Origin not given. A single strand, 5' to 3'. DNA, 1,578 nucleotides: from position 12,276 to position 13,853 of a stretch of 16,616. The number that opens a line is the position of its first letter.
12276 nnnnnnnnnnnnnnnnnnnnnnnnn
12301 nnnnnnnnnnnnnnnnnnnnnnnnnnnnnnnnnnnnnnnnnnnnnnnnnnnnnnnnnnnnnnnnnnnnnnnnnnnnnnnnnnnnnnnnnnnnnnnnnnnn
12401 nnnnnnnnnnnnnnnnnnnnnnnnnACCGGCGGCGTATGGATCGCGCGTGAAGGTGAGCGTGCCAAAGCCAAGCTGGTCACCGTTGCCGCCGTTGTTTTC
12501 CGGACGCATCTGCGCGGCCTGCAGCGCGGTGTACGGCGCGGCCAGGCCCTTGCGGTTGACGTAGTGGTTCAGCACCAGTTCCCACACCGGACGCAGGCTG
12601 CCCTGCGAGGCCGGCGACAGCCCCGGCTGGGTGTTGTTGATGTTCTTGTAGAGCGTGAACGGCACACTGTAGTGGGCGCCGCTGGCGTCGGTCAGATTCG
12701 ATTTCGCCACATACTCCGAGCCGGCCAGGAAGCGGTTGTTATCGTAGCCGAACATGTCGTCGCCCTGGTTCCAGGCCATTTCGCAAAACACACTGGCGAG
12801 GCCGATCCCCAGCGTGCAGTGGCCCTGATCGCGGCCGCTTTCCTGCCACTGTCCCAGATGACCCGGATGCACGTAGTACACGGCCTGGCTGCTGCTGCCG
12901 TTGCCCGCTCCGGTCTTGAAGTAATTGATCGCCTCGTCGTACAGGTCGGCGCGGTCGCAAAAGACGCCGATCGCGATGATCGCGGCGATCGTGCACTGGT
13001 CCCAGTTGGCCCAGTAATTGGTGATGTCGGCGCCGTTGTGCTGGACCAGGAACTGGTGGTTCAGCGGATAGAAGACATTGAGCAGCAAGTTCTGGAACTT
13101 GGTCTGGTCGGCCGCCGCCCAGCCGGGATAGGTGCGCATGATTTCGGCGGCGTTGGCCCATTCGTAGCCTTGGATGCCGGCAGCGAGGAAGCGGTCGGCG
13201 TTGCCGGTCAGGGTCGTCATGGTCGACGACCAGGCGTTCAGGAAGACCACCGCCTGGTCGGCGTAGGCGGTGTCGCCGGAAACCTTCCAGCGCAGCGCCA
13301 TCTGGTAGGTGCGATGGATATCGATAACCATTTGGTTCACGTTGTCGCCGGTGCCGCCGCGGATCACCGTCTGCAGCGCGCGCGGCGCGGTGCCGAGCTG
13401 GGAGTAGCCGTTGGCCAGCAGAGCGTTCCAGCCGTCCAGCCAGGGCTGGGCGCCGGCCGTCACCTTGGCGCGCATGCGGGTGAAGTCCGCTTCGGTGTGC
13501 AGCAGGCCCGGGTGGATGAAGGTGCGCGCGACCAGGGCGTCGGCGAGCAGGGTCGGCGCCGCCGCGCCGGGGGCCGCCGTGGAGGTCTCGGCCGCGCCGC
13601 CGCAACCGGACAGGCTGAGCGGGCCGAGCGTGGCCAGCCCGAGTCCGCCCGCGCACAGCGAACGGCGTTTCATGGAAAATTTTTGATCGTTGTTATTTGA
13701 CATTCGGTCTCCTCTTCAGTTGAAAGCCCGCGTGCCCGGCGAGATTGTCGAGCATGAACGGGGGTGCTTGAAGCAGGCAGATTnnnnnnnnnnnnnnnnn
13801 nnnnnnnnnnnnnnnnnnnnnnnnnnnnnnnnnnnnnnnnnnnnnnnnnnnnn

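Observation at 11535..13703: Lipoprotein lyase paralogue with FN3 and LamG_3 domains and a possible Tat-type RRSL signal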

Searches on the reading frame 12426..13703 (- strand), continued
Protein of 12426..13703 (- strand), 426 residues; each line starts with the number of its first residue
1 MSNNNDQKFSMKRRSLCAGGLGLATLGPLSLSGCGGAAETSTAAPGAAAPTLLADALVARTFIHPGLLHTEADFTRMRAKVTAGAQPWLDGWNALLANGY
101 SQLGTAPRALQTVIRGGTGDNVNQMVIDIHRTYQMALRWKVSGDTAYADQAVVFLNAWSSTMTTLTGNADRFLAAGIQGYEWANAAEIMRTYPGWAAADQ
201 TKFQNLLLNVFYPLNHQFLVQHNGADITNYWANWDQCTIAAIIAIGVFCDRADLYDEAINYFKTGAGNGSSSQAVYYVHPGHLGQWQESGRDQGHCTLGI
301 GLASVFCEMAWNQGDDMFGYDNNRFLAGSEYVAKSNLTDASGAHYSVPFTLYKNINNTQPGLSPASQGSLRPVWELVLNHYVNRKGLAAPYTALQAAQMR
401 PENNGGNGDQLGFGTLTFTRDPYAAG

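Call 29: fold_search(model_id=the predicted structure, library=pdb)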
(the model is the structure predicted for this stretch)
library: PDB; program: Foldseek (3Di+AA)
matches with E <= 10: 239; with E <= 0.001: 32
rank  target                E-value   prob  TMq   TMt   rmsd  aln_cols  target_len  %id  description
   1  3nnb                  5.1e-06  1.00  0.66  0.64   5.9       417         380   14  Crystal structure of an alginate lyase (BACOVA_01668) from Bacteroides ovatus at 1.60 A resolution (released 2010-10-06)
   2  9irq_A                5.9e-06  1.00  0.62  0.34   7.0       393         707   14  Alginate lyase (Microbulbifer sp. ALW1) (released 2025-01-22)
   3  1qaz                  7.1e-06  1.00  0.62  0.64   6.0       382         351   13  CRYSTAL STRUCTURE OF ALGINATE LYASE A1-III FROM SPHINGOMONAS SPECIES A1 AT 1.78A RESOLUTION (released 1999-07-19)
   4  9o3q                  8.2e-06  1.00  0.58  0.39   6.8       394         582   14  Apo-structure of a chondroitinase (released 2025-06-11)
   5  4f13_A                8.6e-06  1.00  0.61  0.63   6.6       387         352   13  Alginate lyase A1-III Y246F complexed with tetrasaccharide (released 2012-06-27)
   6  7bjt_A                1.0e-05  1.00  0.61  0.34   7.2       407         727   15  Structure-function analysis of a new PL17 oligoalginate lyase from the marine bacterium Zobellia galactanivorans DsijT (released 2021-07-14)
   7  3nfv                  1.1e-05  1.00  0.62  0.60   7.8       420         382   13  Crystal structure of an alginate lyase (BACOVA_01668) from Bacteroides ovatus at 1.95 A resolution (released 2010-07-28)
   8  4ok4_A                1.4e-05  1.00  0.58  0.32   8.7       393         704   16  Crystal Structure of Alg17c Mutant H202L (released 2014-01-29)
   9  4ok4_B                1.5e-05  1.00  0.57  0.32   8.7       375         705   16  Crystal Structure of Alg17c Mutant H202L (released 2014-01-29)
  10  4ojz_B                1.5e-05  1.00  0.57  0.32   8.0       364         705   16  Crystal Structure of Alg17c Mutant Y258A Complexed with Alginate Trisaccharide (released 2014-01-29)
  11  7bm6_A                1.5e-05  1.00  0.60  0.33   6.7       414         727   14  Structure-function analysis of a new PL17 oligoalginate lyase from the marine bacterium Zobellia galactanivorans DsijT (released 2021-07-14)
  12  4e1y_A                1.7e-05  1.00  0.63  0.65   6.6       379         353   14  Alginate lyase A1-III H192A apo form (released 2012-04-11)
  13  4nei_A                1.9e-05  1.00  0.59  0.34   7.5       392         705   16  Alg17c PL17 Family Alginate Lyase (released 2014-01-29)
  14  4f10_A                2.1e-05  1.00  0.60  0.62   6.7       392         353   12  Alginate lyase A1-III H192A complexed with tetrasaccharide (released 2012-06-27)
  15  4f13_B                2.3e-05  1.00  0.63  0.66   5.6       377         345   13  Alginate lyase A1-III Y246F complexed with tetrasaccharide (released 2012-06-27)
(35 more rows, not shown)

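Call 30: search_solved_structures(query=window:12432-13532:-, max_evalue=10, show_alignments=5)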
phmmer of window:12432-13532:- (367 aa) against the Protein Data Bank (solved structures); distinct sequences matched with E-value up to 10: 1.
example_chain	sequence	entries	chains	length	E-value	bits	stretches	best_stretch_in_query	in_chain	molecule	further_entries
3hzj_A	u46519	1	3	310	2.5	10.3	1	32-84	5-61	RAB GTPase-activating protein 1-like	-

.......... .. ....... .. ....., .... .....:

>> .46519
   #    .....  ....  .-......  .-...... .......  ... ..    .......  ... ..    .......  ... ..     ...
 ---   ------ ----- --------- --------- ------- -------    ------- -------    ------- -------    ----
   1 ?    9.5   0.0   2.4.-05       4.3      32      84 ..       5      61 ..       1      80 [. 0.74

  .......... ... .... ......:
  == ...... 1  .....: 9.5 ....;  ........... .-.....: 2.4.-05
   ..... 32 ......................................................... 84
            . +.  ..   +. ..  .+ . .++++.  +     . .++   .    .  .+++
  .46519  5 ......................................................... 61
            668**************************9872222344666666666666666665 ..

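Call 46: find_encoding_contigs(protein=P0010, flank=10000, max_places=1)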
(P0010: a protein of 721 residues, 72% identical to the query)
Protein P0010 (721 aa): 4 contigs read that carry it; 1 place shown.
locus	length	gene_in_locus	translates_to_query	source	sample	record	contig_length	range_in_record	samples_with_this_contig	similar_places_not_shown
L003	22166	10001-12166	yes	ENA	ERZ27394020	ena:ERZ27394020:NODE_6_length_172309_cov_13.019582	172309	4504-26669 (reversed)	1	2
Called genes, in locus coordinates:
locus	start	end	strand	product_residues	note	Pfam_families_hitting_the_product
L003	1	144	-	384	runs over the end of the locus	PF00561:Abhydrolase_1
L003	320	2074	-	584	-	PF05524:PEP-utilisers_N, PF00391:PEP-utilizers, PF02896:PEP-utilizers_C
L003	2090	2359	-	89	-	PF00381:PTS-HPr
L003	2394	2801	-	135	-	PF03610:EIIA-man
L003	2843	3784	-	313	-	PF02951:GSH-S_N, PF02955:GSH-S_ATP, PF08443:RimK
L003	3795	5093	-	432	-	PF08886:GshA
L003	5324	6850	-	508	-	PF00909:Ammonium_transp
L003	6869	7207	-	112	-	PF00543:P-II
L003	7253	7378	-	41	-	-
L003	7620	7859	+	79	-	PF04380:BMFP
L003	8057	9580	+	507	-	PF13541:ChlI, PF00158:Sigma54_activat (faint), PF01078:Mg_chelatase, PF07728:AAA_5, PF00493:MCM, PF13335:Mg_chelatase_C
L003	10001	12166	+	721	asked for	PF05426:Alginate_lyase, PF13385:Laminin_G_3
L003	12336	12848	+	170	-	-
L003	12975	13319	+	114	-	PF08895:DUF1840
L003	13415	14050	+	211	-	PF01810:LysE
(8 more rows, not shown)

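Call 47: find_encoding_contigs(protein=P0017, flank=10000, max_places=1)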
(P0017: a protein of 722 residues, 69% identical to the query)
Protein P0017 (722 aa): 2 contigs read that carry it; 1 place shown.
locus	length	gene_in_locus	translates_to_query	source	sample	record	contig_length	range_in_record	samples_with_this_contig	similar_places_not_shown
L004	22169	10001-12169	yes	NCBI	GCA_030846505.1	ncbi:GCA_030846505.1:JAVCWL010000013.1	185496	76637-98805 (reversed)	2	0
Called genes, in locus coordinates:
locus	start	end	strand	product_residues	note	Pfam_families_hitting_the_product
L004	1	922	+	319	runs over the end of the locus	-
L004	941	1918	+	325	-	-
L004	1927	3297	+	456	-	PF00709:Adenylsucc_synt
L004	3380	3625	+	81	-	-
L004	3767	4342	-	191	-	PF02342:TerD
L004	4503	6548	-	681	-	PF00034:Cytochrom_C (faint), PF21419:RoxA-like_Cyt-c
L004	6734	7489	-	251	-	-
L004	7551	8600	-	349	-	PF00589:Phage_integrase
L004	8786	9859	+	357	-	PF11740:KfrA_N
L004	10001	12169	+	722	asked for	PF05426:Alginate_lyase, PF13385:Laminin_G_3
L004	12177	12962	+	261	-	PF22624:AASDHPPT_N, PF01648:ACPS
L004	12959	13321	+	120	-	-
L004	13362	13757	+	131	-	-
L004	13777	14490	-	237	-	PF02798:GST_N, PF13417:GST_N_3, PF13409:GST_N_2, PF00043:GST_C, PF13410:GST_C_2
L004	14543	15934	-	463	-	PF05977:MFS_3 (weak), PF00083:Sugar_tr, PF07690:MFS_1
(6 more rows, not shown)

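Call 48: find_encoding_contigs(protein=P0003, flank=10000, max_places=1)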
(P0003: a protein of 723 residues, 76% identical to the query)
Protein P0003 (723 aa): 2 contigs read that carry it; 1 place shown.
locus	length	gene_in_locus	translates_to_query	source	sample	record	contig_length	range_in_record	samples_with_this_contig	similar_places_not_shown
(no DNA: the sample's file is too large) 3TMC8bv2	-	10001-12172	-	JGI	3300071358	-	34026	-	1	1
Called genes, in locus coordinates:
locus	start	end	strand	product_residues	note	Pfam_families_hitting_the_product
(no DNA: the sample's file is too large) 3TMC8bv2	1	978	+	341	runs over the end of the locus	PF00356:LacI, PF00532:Peripla_BP_1, PF13407:Peripla_BP_4, PF13377:Peripla_BP_3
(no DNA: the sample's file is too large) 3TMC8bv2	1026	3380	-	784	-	PF06165:GH94_b-supersand, PF17167:Glyco_hydro_94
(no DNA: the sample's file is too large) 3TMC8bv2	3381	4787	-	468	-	PF13347:MFS_2, PF07690:MFS_1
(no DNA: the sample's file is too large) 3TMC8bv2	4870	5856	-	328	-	PF01408:GFO_IDH_MocA, PF22725:GFO_IDH_MocA_C3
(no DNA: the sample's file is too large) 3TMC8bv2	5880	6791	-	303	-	PF13621:Cupin_8, PF08007:JmjC_2 (weak)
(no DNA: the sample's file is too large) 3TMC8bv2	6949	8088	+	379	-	-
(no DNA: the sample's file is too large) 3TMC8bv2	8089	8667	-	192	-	PF00440:TetR_N, PF14278:TetR_C_8 (weak)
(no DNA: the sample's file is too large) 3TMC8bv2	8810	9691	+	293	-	PF04116:FA_hydroxylase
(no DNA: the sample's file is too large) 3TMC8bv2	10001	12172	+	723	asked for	PF05426:Alginate_lyase, PF13385:Laminin_G_3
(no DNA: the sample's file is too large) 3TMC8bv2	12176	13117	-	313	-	PF04616:Glyco_hydro_43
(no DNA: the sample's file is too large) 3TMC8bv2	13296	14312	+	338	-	PF22847:Glyco_hydro_43_rel, PF04616:Glyco_hydro_43 (weak)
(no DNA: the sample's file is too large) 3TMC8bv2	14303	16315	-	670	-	PF00657:Lipase_GDSL, PF13472:Lipase_GDSL_2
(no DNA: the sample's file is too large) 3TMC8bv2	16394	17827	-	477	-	PF00544:Pectate_lyase_4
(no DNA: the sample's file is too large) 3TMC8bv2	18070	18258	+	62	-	-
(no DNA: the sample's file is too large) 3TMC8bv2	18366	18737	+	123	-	-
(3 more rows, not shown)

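Call 61: search_protein_representatives(protein=window:12432-13532:-)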
Query: 367 residues. Proteins with E-value up to 0.001 (for the whole library): 3171; up to 1e-10: 2051; up to 1e-30: 803. The best 150 are listed.
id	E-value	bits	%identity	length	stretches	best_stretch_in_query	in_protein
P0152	2.3e-167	573.2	73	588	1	3-332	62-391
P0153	9.4e-153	525.1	60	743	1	3-364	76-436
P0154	1.7e-149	514.4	63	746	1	2-367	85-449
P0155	1.8e-144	497.9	61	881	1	4-366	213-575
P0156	2.0e-141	487.9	61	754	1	4-367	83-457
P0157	2.2e-139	481.2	40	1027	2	2-365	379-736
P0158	1.1e-138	478.9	61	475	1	11-336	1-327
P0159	9.4e-137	472.5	62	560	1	2-330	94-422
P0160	1.4e-134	465.3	61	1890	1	2-367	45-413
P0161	1.7e-134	465.0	57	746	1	2-366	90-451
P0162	5.8e-131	453.4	61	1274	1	7-366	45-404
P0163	3.5e-129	447.5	59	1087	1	3-365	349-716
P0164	7.0e-129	446.6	61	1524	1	2-362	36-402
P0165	1.2e-128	445.8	59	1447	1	4-364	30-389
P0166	2.2e-128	444.9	58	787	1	4-365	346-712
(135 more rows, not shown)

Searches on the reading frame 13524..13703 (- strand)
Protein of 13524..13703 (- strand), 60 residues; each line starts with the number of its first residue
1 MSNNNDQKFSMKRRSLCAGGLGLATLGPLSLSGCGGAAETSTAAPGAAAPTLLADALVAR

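Call 14: search_protein_families(library=ncbifam, proteins=[window:13524-13703:-], max_evalue=10)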
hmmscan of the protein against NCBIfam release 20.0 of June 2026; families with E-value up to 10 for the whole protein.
seq(60 aa): 1 family
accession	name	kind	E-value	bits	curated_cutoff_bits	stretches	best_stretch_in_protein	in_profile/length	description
NF058595.1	invert_tail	domain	0.06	13.7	37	1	11-49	49-88/113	lipo-invert putative C-terminal anchoring domain-containing protein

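Call 34: search_protein_families(library=pfam, proteins=[window:13554-13703:-], max_evalue=10)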
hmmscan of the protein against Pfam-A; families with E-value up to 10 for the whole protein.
seq(50 aa): 0 families
